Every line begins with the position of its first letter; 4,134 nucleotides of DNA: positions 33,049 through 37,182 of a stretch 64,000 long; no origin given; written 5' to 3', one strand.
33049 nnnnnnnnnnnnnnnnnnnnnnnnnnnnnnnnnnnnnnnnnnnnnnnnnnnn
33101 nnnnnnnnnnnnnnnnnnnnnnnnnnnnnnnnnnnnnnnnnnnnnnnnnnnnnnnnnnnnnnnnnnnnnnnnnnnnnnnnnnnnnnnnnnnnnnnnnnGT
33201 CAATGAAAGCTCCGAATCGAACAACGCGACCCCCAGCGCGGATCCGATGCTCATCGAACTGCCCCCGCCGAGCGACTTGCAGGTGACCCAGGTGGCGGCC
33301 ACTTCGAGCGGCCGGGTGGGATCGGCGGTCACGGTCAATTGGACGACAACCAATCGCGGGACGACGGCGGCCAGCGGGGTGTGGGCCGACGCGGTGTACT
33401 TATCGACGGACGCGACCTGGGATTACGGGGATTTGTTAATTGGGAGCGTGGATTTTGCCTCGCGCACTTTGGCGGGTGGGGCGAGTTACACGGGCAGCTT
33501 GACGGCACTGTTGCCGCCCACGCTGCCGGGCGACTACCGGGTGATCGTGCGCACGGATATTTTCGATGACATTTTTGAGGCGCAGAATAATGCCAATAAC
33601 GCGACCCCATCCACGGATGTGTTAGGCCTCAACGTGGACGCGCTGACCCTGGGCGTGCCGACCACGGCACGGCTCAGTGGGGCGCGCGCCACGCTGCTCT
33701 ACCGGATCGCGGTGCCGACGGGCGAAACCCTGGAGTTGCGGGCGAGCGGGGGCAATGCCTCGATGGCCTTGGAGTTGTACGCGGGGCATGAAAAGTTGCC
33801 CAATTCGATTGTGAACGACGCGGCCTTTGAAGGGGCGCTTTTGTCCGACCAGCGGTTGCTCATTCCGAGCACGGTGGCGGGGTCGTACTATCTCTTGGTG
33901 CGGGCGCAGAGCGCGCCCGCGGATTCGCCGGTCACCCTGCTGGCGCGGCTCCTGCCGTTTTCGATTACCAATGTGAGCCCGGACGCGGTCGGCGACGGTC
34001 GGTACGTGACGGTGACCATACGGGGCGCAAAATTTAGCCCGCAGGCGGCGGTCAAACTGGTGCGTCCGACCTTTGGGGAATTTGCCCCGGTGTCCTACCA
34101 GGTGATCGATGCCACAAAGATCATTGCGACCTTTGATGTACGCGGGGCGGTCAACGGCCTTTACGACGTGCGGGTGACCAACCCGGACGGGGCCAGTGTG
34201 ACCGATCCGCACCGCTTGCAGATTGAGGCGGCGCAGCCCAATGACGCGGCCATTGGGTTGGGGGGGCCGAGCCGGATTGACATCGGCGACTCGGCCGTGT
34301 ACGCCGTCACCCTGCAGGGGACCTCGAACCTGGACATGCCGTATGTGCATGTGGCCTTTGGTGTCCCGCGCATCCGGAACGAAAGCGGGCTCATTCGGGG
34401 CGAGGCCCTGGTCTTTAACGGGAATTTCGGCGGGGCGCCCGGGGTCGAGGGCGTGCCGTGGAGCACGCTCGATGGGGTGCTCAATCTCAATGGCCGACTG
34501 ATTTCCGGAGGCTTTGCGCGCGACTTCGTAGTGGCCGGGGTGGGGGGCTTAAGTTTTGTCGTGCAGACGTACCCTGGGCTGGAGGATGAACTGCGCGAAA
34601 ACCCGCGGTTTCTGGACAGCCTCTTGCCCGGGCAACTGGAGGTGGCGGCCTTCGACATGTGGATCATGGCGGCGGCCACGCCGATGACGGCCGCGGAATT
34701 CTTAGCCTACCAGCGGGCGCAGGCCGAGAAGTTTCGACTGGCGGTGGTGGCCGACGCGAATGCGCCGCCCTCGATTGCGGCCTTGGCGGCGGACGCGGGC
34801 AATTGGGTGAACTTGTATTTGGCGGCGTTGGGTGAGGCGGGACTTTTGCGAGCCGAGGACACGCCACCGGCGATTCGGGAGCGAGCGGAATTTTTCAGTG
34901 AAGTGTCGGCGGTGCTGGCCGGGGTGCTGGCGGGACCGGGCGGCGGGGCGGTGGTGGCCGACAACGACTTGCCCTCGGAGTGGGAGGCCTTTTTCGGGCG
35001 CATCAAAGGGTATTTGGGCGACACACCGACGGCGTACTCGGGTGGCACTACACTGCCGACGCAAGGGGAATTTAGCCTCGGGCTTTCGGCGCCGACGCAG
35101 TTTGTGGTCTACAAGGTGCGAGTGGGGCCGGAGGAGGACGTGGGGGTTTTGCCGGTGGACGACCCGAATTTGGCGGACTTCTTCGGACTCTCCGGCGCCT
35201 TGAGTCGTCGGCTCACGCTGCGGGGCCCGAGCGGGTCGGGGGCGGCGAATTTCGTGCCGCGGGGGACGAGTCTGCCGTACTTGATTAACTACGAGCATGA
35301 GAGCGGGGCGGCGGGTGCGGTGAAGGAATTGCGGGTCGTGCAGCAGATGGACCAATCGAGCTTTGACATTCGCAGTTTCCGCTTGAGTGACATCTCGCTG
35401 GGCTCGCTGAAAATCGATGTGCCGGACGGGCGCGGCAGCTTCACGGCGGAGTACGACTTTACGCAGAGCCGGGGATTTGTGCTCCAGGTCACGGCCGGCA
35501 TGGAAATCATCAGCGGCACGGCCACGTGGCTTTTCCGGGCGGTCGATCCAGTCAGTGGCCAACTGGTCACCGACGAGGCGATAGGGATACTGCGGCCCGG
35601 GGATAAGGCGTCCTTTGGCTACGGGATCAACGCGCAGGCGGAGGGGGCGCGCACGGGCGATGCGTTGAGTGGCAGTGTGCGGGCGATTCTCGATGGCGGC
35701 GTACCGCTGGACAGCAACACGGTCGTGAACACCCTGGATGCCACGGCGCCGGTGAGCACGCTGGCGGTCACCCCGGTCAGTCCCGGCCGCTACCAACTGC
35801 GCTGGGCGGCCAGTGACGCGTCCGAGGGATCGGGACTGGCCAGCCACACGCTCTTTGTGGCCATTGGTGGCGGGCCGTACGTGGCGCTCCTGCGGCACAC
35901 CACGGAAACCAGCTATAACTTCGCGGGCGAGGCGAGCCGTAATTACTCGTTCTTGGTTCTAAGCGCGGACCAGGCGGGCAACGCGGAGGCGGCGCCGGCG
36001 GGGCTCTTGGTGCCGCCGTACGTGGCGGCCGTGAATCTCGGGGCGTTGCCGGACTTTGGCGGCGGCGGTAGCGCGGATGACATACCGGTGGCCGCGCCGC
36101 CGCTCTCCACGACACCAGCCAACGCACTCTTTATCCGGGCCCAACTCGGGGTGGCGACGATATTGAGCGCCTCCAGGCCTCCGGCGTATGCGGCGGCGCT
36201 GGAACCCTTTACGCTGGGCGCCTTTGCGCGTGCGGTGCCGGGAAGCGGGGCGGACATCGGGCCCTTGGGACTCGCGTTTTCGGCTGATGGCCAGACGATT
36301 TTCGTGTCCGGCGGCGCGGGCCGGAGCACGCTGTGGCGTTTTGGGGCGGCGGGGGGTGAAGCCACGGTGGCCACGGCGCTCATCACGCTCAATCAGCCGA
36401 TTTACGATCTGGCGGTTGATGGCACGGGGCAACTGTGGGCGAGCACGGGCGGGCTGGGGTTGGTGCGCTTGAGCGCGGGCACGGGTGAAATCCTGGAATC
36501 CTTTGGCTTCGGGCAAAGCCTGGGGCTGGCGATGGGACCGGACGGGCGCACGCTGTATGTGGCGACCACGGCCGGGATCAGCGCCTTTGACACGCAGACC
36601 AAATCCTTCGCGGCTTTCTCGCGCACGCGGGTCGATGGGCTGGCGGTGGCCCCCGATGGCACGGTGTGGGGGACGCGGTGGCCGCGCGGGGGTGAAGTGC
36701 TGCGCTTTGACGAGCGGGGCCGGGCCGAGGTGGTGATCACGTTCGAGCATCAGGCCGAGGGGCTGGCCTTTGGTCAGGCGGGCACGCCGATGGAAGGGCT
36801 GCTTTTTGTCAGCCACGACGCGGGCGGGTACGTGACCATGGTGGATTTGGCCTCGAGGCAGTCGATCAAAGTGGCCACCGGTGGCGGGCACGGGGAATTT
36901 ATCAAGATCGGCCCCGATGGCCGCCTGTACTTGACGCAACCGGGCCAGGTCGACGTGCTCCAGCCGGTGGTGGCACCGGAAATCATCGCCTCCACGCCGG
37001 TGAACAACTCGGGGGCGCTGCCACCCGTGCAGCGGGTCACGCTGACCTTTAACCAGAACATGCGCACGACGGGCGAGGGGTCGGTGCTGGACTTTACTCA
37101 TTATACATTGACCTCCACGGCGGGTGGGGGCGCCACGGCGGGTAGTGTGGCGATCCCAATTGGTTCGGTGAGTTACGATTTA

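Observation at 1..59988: Two giant paralogs in tandem on the same strand, separated by a 1.7-kb three-gene islet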

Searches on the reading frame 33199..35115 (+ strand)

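Call 6: search_protein_families(library=pfam, proteins=[window:33199-35115:+], max_evalue=0.01)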
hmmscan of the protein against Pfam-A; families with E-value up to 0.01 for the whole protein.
window:33199-35115:+ (639 aa): 2 families
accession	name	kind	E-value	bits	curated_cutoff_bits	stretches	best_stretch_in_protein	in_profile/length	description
PF07705.17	CARDB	-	2.3e-06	28.2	22.7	1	26-135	3-98/101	CARDB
PF04151.21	PPC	-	0.00016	22.9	25.9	1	166-236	3-70/70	Bacterial pre-peptidase C-terminal domain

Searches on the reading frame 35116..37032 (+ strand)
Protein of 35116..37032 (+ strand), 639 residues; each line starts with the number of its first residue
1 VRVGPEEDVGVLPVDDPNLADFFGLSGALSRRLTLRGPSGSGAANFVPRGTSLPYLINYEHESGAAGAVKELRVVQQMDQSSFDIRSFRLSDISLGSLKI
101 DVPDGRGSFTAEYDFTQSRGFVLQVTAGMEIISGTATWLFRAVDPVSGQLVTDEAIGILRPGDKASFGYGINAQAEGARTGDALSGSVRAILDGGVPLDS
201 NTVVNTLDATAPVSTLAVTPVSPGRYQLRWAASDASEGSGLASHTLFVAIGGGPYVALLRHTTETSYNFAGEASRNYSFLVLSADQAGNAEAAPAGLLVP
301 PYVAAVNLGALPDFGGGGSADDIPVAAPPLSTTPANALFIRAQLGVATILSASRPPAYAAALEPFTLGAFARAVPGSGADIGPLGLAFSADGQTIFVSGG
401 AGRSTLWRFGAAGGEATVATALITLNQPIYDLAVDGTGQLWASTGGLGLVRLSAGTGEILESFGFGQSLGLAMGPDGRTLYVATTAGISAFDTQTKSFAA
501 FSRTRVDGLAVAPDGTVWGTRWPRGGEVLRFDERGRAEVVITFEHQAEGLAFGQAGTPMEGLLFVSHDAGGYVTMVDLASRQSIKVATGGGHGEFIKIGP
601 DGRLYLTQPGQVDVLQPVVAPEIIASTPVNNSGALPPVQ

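Call 6: search_protein_families(library=pfam, proteins=[window:35116-37032:+], max_evalue=0.01)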
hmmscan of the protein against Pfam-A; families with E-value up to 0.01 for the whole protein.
window:35116-37032:+ (639 aa): 3 families
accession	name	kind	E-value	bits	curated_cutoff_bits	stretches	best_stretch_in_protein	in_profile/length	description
PF08450.18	SGL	-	1.7e-10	41.3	26.3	2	467-553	135-233/246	SMP-30/Gluconolactonase/LRE-like region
PF24684.1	Vgb_lyase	-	0.0039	16.5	50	0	469-609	16-157/290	Virginiamycin B lyase family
PF07494.17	Reg_prop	-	0.0058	17.1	20.4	0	426-445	4-23/24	Two component regulator propeller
